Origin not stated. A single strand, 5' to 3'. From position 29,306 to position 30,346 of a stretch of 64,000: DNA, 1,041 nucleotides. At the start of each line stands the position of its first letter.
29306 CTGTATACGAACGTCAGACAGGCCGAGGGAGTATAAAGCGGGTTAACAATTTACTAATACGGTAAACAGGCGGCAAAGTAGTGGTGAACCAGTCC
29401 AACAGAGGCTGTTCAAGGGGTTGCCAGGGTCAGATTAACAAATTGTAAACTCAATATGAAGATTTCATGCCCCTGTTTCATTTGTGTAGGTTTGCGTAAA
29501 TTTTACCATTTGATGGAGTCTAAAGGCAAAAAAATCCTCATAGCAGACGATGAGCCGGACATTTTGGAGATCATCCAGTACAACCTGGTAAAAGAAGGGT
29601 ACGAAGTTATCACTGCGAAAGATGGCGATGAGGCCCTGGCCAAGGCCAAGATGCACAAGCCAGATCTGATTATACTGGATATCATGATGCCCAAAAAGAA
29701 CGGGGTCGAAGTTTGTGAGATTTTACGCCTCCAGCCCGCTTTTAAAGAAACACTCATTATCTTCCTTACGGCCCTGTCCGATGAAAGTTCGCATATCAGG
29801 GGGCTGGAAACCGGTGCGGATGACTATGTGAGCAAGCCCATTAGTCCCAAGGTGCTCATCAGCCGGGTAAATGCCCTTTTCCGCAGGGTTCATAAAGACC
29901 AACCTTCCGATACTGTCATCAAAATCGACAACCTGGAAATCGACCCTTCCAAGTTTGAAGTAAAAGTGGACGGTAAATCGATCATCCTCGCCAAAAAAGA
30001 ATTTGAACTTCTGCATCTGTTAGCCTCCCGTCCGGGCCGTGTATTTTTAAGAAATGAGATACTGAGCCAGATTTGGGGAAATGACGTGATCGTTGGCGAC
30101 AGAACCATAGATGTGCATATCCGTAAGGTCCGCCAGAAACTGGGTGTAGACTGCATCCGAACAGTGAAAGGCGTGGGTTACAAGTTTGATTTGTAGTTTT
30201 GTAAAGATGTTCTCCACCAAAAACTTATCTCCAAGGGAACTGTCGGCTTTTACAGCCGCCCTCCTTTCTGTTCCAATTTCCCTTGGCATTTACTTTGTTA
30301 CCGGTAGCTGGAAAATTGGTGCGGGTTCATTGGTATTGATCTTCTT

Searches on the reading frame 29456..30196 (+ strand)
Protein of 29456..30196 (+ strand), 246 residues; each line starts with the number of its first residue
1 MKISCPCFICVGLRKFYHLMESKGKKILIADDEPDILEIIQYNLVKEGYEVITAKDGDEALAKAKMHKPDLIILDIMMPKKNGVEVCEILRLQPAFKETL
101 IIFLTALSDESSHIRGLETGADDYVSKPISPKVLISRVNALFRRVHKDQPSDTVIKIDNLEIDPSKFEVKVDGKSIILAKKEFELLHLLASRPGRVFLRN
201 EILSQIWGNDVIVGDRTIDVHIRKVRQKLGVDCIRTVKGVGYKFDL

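Call 8: search_protein_families(library=pfam, proteins=[window:29456-30196:+])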
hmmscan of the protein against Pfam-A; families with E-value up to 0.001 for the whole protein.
window:29456-30196:+ (246 aa): 2 families
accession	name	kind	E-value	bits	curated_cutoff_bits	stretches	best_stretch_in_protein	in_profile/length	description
PF00072.30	Response_reg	-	8.4e-30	103.6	30.2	1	27-138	1-110/111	Response regulator receiver domain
PF00486.34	Trans_reg_C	-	3.1e-23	82.1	26.2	1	173-244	1-77/77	Transcriptional regulatory protein, C terminal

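Call 17: search_protein_families(library=ncbifam, proteins=[window:29456-30196:+])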
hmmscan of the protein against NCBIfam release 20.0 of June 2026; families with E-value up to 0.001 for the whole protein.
window:29456-30196:+ (246 aa): 100 families (the best 25 are shown)
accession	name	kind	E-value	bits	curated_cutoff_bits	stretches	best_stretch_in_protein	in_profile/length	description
TIGR02154.1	PhoB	equivalog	2.5e-71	239.6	296.2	1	25-245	3-226/226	phosphate regulon transcriptional regulator PhoB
NF053854.1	RespRegPhoBBctds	equivalog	1.9e-66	223.6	270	1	27-244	1-224/225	two-component system response regulator PhoB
NF045944.1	ResRegRpaBCyano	equivalog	1.2e-61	208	330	1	28-244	1-227/229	response regulator transcription factor RpaB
NF040534.1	resp_reg_YycF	equivalog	5.6e-57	192.7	340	1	25-242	1-225/231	response regulator YycF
NF040689.1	MtrAB_MtrA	equivalog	3.6e-56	190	300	1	27-243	1-217/219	MtrAB system response regulator MtrA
NF033120.0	vanR_FM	exception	4.7e-54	183.5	460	1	26-245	5-230/231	vancomycin resistance response regulator transcription factor, VanR-F/VanR-M family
NF008296.0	PRK11083.1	equivalog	5.4e-53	179.7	273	1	25-244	4-225/228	two-component system response regulator CreB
NF041733.1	resp_reg_CseB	equivalog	1.5e-50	171.7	350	1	26-244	2-226/228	two-component system response regulator CseB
NF007546.0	PRK10161.1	equivalog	2.6e-50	171.1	471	1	25-245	3-226/229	phosphate response regulator transcription factor PhoB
NF007982.1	PRK10710.1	equivalog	8.4e-50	169.5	380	1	22-245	5-228/235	envelope stress response regulator BaeR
TIGR01387.1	cztR_silR_copR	subfamily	1.4e-46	158.9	279.2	1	27-244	1-218/218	heavy metal response regulator transcription factor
NF000402.1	vanR-B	exception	1.9e-44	151.7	480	1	26-244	4-216/219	vancomycin resistance response regulator transcription factor VanR-B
NF033117.2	vanR_ACDEGLN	exception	2.2e-43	148.4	350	1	27-244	1-225/226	VanR-ABDEGLN family response regulator transcription factor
NF008199.0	PRK10955.1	equivalog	9.3e-43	146.8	341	1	25-230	2-209/232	envelope stress response regulator transcription factor CpxR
NF008567.0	PRK11517.1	equivalog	7.5e-41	139.9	353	1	26-244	2-218/223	response regulator transcription factor HprR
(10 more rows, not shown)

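Call 63: search_solved_structures(query=window:29513-30196:+, max_evalue=1e-20)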
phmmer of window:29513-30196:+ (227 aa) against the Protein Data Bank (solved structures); distinct sequences matched with E-value up to 1e-20: 48.
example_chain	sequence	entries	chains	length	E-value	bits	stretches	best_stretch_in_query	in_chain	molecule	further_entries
2gwr_A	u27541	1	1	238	1.7e-43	152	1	2-224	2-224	DNA-binding response regulator mtrA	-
2oqr_A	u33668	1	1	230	7.4e-42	146.6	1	7-225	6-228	Sensory transduction protein regX3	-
9dvt_R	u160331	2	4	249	1.1e-38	136.2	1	7-226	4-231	DNA-binding dual master transcriptional regulator RpaA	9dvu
4b09_A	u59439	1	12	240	4.8e-37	130.9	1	6-226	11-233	TRANSCRIPTIONAL REGULATORY PROTEIN BAER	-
1ys6_A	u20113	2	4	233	6.9e-37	130.4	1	6-224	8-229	Transcriptional regulatory protein prrA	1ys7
1mvo_A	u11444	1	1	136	1e-36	129.8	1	5-134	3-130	PhoP response regulator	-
1p2f_A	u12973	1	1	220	1.9e-32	115.8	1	7-225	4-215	Response Regulator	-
7e1b_A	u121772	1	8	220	3.6e-32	115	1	7-225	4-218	DNA-binding response regulator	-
9ji3_J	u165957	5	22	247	5.2e-32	114.4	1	7-224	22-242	DNA-binding response regulator | Possible two component system response transcriptional positive regulator PhoP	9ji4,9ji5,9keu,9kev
3r0j_A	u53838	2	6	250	5.4e-32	114.4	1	7-224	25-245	POSSIBLE TWO COMPONENT SYSTEM RESPONSE TRANSCRIPTIONAL POSITIVE REGULATOR PHOP | Response regulator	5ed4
3q9s_A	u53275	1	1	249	6.5e-32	114.1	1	6-221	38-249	DNA-binding response regulator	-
1kgs_A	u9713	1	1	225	1.8e-31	112.7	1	7-223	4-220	DNA BINDING RESPONSE REGULATOR D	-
2zwm_A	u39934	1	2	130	3.4e-30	108.5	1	6-125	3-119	Transcriptional regulatory protein yycF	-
3f6p_A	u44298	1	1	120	3.7e-30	108.4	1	6-125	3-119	Transcriptional regulatory protein yycF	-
8fk2_A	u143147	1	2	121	2.1e-29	105.9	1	6-126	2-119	Putative response regulator CovR VicR-like protein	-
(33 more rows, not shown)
